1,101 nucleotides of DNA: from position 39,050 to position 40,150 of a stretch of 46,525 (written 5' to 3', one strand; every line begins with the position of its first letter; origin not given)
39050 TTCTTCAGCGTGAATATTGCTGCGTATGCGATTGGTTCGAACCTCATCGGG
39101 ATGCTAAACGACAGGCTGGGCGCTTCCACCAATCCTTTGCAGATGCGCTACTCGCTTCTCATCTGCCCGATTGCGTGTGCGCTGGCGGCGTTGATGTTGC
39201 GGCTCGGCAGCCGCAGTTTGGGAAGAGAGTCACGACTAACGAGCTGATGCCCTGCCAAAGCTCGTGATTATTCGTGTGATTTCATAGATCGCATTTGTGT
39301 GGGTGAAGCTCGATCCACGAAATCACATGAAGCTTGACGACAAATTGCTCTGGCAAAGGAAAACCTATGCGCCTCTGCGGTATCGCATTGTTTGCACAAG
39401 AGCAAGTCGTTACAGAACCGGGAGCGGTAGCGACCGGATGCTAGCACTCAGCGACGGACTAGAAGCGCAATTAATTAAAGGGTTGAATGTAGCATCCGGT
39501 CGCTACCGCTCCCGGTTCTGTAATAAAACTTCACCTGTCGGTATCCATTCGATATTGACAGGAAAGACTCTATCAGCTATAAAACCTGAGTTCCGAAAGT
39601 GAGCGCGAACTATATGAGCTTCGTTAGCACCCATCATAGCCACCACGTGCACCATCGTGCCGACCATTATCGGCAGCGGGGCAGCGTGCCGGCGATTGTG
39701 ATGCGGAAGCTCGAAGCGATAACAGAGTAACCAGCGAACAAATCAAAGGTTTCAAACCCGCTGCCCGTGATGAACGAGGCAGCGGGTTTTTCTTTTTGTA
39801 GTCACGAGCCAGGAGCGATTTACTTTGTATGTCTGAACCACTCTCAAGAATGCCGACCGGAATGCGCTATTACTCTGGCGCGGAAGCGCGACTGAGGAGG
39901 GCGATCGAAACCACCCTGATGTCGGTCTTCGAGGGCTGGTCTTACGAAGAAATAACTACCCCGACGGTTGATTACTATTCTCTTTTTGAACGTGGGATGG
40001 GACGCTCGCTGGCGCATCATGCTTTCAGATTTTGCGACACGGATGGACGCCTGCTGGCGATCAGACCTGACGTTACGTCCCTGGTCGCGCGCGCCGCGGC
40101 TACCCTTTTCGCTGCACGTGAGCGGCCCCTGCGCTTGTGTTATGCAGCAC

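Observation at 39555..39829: Candidate leader-peptide attenuator in front of hisZGDC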

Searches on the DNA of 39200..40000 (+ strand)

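Call 3: search_rna_families(source=window, start=39200, end=40000, threshold=evalue, max_evalue=10, show_alignments=3)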
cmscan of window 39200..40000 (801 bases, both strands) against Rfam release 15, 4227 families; matches with E-value up to 10: 8.
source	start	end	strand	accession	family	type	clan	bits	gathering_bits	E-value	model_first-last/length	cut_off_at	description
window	39276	39324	-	RF03919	mir-1540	Gene; miRNA;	-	25.6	90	0.0064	1-59/59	no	mir-1540 microRNA precursor family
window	39263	39339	-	RF03174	mir-4803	Gene; miRNA;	-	22.8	90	0.12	1-74/74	no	mir-4803 microRNA precursor family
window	39749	39805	+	RF01373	CRISPR-DR60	Gene; CRISPR;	-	18.3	45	2.4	1-37/37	no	CRISPR RNA direct repeat element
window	39743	39795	+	RF02837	anti-hemB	Gene; sRNA;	-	14.7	49.5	1.4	1-81/81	no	Burkholderia RNA 7 (anti-hemB)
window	39690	39795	+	RF00513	Trp_leader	Cis-reg; leader;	-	14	41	9.1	1-100/100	no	Tryptophan operon leader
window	39749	39792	-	RF01323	CRISPR-DR10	Gene; CRISPR;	-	13.8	39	7.4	1-37/37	no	CRISPR RNA direct repeat element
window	39738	39793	+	RF02883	BcKCsr2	Gene; sRNA;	-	11.6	40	7.6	1-129/129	no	Burkholderia sRNA 2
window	39625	39698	-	RF00223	IRES_Bip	Cis-reg; IRES;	-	10.4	40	0.89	1-263/263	no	bip internal ribosome entry site (IRES)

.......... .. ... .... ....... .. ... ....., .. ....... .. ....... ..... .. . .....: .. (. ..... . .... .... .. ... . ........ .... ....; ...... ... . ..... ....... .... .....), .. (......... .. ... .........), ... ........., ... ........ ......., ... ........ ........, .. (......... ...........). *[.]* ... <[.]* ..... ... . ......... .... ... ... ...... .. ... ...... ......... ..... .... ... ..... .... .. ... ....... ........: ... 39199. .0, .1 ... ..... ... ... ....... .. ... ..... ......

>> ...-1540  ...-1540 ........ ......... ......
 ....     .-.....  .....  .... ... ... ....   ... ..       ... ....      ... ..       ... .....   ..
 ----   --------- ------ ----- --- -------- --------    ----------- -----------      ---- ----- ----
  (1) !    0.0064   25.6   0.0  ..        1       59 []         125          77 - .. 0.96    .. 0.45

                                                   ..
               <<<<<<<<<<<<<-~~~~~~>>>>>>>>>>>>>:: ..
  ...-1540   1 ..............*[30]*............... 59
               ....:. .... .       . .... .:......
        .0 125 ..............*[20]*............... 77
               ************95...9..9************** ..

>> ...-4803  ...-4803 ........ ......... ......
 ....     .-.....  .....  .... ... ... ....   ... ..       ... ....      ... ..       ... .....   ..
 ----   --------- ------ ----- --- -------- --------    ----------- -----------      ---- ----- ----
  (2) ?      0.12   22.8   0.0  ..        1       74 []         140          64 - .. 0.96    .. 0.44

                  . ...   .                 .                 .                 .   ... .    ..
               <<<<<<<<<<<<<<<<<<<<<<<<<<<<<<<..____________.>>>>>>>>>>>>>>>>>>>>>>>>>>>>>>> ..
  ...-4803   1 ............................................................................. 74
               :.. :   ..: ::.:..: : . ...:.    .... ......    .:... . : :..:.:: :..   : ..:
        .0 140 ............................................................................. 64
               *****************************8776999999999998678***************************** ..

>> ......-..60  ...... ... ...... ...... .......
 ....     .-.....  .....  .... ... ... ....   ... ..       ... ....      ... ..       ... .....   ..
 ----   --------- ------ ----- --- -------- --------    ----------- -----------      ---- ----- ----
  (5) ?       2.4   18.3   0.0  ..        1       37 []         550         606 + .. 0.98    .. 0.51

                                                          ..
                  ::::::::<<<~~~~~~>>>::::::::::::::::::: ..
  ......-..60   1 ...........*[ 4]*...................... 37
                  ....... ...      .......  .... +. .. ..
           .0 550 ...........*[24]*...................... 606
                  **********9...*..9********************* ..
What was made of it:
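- On Rfam His_leader (RF00514), enterobacterial hisL RNA: The only hits were chance-level (call 3).
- On T-box leaders (tRNA-His sensing): There was no T-box hit at E <= 10 (call 3).
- There is no T-box, riboswitch or other Rfam match even at E <= 10 (call 3).
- Tried and rejected: Rfam search of the region at E <= 10 gave only chance-level hits: miRNA, CRISPR-DR, and Trp_leader at 14 bits against a cut-off of 41 (call 3).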

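Call 56: build_rna_model(alignment_id=A2, structure=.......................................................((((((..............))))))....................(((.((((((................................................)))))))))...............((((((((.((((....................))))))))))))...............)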
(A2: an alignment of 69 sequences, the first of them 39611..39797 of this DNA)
Model R1 built from alignment A2 (69 sequences, 243 columns); structure: as given.
model positions 193; base pairs 27; branch points 2; effective number of sequences 11.67; information 0.59 bits per position. Calibrated on 0.2 Mb of random sequence (short: E-values are rough).
structure used (alignment columns):
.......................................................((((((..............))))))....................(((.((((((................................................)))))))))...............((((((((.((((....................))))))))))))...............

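Call 57: search_with_rna_model(model_id=R1, sources=[window, L001, L002, L003, L004, L005, L006, L007, L008, L009, L010, L011, L012, L013, L014, L015, L016, L017, L018, L019, L020, L021, L022, L023, L024, L025, L026, L027, L028, L029, L030, L031, L032, L033, L034, L035, L036, L037, L038, L039, L040, L041, L042, L043, L044, L045, L046, L047, L048, L049, L050, L051, L052, L053, L054, L055, L056, L057, L058, L059, L060, L061, L062, L063, L064, L065, L066, L067, L068, L069, L070, L071, L072, L073, L074, L075, L076, L077, L078, L079, L080], max_evalue=0.01, make_alignment=true)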
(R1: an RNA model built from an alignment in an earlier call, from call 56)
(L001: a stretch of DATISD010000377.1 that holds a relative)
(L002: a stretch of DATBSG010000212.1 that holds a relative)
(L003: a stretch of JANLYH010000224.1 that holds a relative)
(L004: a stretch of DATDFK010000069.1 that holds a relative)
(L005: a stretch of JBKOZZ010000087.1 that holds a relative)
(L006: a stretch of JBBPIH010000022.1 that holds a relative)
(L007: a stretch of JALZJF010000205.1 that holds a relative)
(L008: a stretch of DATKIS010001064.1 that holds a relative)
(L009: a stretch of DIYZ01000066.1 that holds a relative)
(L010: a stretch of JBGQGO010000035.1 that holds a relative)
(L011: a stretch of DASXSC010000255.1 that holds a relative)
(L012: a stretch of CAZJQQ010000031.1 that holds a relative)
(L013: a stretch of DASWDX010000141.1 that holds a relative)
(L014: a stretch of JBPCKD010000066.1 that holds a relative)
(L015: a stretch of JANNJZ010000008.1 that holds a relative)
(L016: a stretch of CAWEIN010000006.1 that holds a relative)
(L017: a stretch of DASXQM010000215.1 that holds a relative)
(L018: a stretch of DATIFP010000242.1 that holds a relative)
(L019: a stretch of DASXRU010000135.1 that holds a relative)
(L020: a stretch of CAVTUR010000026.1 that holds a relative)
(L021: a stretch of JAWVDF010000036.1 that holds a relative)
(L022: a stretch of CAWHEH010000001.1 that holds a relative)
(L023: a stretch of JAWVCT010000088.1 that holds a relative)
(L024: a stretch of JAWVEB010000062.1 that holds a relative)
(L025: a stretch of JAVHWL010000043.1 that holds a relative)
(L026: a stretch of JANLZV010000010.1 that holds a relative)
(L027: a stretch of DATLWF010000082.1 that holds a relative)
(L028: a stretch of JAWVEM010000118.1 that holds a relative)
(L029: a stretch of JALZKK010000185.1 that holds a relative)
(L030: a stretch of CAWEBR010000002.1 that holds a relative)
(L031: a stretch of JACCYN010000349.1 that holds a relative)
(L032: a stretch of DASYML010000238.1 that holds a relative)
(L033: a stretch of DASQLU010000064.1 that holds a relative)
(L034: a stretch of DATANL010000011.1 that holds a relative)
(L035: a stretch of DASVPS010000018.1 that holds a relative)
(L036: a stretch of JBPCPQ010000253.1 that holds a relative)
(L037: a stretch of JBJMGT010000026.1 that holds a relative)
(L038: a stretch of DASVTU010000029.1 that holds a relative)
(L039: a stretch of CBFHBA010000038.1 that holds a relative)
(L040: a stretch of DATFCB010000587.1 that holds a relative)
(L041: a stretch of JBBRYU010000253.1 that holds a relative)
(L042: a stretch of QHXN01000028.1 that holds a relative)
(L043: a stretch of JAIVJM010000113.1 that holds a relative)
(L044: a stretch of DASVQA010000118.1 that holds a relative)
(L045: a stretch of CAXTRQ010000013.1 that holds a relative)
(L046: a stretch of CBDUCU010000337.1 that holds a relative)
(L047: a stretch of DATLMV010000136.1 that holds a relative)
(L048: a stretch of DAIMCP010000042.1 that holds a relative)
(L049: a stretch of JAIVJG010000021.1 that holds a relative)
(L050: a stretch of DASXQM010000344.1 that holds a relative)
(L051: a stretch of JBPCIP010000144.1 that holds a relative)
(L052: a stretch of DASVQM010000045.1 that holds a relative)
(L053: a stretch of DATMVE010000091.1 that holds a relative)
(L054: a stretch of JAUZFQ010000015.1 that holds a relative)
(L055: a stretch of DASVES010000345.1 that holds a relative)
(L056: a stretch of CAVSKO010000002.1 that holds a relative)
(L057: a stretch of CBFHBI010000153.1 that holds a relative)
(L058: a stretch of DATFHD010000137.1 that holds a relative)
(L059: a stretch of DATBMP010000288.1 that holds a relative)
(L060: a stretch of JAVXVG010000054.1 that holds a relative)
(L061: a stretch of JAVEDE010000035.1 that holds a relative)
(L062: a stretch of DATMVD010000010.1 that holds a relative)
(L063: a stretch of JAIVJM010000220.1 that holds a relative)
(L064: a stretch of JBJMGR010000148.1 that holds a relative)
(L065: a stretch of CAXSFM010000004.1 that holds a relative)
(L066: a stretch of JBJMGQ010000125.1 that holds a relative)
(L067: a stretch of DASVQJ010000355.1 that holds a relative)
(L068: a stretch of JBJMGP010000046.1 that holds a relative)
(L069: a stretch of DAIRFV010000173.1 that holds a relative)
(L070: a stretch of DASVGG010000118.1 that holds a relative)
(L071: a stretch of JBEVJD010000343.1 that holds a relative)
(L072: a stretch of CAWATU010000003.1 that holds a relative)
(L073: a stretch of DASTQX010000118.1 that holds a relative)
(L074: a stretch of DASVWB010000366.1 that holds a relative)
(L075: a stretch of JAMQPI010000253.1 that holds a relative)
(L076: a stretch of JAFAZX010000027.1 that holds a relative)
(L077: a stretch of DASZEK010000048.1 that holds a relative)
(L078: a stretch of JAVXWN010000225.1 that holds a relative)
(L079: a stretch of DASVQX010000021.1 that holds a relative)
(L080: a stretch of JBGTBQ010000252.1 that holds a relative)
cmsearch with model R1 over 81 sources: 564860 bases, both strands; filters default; matches with E-value up to 0.01: 117.
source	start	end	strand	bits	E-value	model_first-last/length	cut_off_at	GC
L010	2796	2976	+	163.9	1.5e-49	1-193/193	no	0.55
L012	2797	2975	+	162.7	3.4e-49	1-193/193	no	0.58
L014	2693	2874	+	159.7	3.1e-48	1-193/193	no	0.52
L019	2568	2747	+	158.7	6.2e-48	1-193/193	no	0.56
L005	2553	2743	+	156.7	2.6e-47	1-193/193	no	0.51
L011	1524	1714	+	156.4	3.3e-47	1-193/193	no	0.53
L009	2439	2619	+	155.3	7.1e-47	1-193/193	no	0.51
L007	2711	2902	+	155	9.1e-47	1-193/193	no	0.54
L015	2549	2728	+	152.6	5e-46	1-193/193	no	0.55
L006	2798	2977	+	152.3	6.3e-46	1-193/193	no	0.57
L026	2785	2970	+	150.8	1.9e-45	1-193/193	no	0.47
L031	2748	2947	+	148.7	9e-45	1-193/193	no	0.5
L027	2792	2974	+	148.1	1.3e-44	1-193/193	no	0.56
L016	2792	2980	+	147.7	1.8e-44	1-193/193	no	0.56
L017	2766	2943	+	146.6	3.9e-44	1-193/193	no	0.54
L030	2781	2969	+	146.6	4e-44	1-193/193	no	0.48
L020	2438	2616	+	144.9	1.4e-43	1-193/193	no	0.57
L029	2035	2235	+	141.4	1.6e-42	1-193/193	no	0.55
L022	2788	2980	+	140.5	3.1e-42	1-193/193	no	0.52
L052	2749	2950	+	140.3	3.7e-42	1-193/193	no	0.54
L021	2681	2868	+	139.8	5.2e-42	1-193/193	no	0.51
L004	2744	2948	+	139.3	7.7e-42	1-193/193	no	0.57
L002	2789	2971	+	138.7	1.2e-41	1-193/193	no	0.5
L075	2814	2987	+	137.3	3.3e-41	1-193/193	no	0.52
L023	2813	2972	+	136.9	4.3e-41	1-193/193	no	0.52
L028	2814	2972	+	136.3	7e-41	1-193/193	no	0.52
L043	2441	2635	+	133.2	6.5e-40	1-193/193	no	0.61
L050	2806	2980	+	128.1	2.4e-38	1-193/193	no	0.47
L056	2787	2979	+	128.1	2.5e-38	1-193/193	no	0.53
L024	2817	2974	+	127.9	2.9e-38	1-193/193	no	0.51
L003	2782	2969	+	125.2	2e-37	1-193/193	no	0.54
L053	2785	2981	+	124.7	3e-37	1-193/193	no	0.55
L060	2745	2945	+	124.5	3.4e-37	1-193/193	no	0.55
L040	2784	2980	+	122.2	1.8e-36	1-193/193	no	0.55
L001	1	170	+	121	4.1e-36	18-193/193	5'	0.53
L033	2766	2966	+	120.6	5.8e-36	1-193/193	no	0.52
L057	805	978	+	120.4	6.6e-36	1-193/193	no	0.48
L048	2794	2967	+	120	9.2e-36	1-193/193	no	0.52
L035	2768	2965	+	119.7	1.1e-35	1-193/193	no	0.53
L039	2801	2990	+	118.9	1.9e-35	1-193/193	no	0.53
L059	1715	1890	+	118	3.7e-35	1-193/193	no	0.52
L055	2734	2927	+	116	1.6e-34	1-193/193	no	0.58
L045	2796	2991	+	113.7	8.6e-34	1-193/193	no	0.49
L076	2728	2920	+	113.4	1e-33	1-193/193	no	0.62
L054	2770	2966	+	113.2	1.2e-33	1-193/193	no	0.54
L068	2796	2989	+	112.4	2.2e-33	1-193/193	no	0.64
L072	2794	2991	+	111.8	3.3e-33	1-193/193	no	0.58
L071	2701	2891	+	111.7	3.5e-33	1-193/193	no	0.63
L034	917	1104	+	110.5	8.2e-33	1-193/193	no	0.5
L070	2792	2985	+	109.5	1.8e-32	1-193/193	no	0.63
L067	2801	2989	+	108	5e-32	1-193/193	no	0.6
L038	2768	2960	+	106.5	1.5e-31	1-193/193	no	0.51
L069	2687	2881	+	106.5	1.5e-31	1-193/193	no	0.64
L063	2652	2851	+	103.9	9.7e-31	1-193/193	no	0.58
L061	2772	2966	+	102.9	2e-30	1-193/193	no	0.56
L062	2802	2991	+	102.7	2.3e-30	1-193/193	no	0.67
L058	2798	2985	+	100.2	1.5e-29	1-193/193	no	0.61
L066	2805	3002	+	98.9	3.7e-29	1-193/193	no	0.63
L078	2471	2664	+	96.9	1.6e-28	1-193/193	no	0.56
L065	2756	2953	+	96.4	2.3e-28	1-193/193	no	0.49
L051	2769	2970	+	93.4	2e-27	1-193/193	no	0.56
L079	2794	2987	+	93.1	2.4e-27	1-193/193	no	0.63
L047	2680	2873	+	92.6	3.5e-27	1-193/193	no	0.59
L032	2740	2935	+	92.5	3.7e-27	1-193/193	no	0.52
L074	97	276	+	88.1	8.9e-26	1-193/193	no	0.66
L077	2816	2997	+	86.1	3.8e-25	1-193/193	no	0.63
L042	2734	2918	+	85.5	6e-25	1-193/193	no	0.61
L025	2784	2968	+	85.3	7e-25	1-193/193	no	0.51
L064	2678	2866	+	82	7.7e-24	1-193/193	no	0.63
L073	2201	2399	+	80.3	2.6e-23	1-193/193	no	0.6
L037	2743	2923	+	76.8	3.2e-22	1-193/193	no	0.57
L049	552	755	+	76.5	4e-22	1-193/193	no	0.49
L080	2726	2906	+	75.4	9e-22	1-193/193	no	0.61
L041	1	153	+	62.9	7.6e-18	47-193/193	5'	0.62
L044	1323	1497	+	61.4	2.1e-17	1-193/193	no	0.64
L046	1652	1826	+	60.2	5.3e-17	1-193/193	no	0.54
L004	2897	2941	-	35.5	2.9e-09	142-184/193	no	0.62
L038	2916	2951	-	27.9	7.4e-07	144-184/193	no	0.58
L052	2900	2945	-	26.7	1.7e-06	140-184/193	no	0.59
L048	2919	2962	-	26.3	2.3e-06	140-184/193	no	0.59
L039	2946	2984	-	24.6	7.8e-06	141-184/193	no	0.59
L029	2186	2228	-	24.6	7.8e-06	142-184/193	no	0.67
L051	2918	2963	-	23.4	1.8e-05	142-184/193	no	0.61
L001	126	165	-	23.2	2.1e-05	140-184/193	no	0.57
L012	2928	2971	-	23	2.5e-05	139-184/193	no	0.61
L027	2928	2964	-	22.8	3e-05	145-183/193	no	0.65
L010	2928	2966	-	22.7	3e-05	145-183/193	no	0.62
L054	2915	2959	-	22.7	3.1e-05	142-184/193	no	0.64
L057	937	970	-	22.5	3.5e-05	143-184/193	no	0.59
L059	1850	1882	-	22.2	4.3e-05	143-184/193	no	0.61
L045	2935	3147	-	21.8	5.8e-05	1-193/193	no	0.54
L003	2925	2962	-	21.7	6.3e-05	142-184/193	no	0.58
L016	2939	2970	-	21.1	9.7e-05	145-183/193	no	0.62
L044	1448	1486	-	20.4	0.00016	146-182/193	no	0.74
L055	2878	2920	-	20.4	0.00017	142-184/193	no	0.63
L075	2941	2977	-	20.1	0.0002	145-183/193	no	0.62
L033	2915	2959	-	19.9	0.00023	142-184/193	no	0.62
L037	2878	2911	-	19.4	0.00033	147-181/193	no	0.71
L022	2935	2970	-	19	0.00044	145-183/193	no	0.58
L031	2899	2940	-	18.6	0.0006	142-184/193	no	0.62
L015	2681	2717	-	18.1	0.00084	146-182/193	no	0.65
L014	2828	2863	-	17.5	0.0013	146-182/193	no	0.61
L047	2832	2862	-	17.3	0.0016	146-182/193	no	0.74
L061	2915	2959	-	17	0.0019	142-184/193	no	0.62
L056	2931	2974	-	16.4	0.0028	140-184/193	no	0.52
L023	2930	2967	-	16.4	0.0028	140-184/193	no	0.55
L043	2589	2623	-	16.3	0.0031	147-181/193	no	0.8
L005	2699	2732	-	16.3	0.0032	146-182/193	no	0.68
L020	2570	2606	-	16.2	0.0034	145-183/193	no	0.68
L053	2931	2974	-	16.2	0.0034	142-184/193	no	0.55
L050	2938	2972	-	16.1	0.0037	143-184/193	no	0.57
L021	2825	2861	-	15.6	0.0052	142-184/193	no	0.59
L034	1062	1100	-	15.3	0.0065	139-184/193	no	0.54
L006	2928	2973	-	15.1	0.0077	139-184/193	no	0.54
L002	2931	2972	-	15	0.0082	139-184/193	no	0.6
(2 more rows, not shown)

Alignment A4: 117 matches aligned to the model, 300 columns, each read 5' to 3' on its own strand. Consensus structure (alignment columns), stored with it:
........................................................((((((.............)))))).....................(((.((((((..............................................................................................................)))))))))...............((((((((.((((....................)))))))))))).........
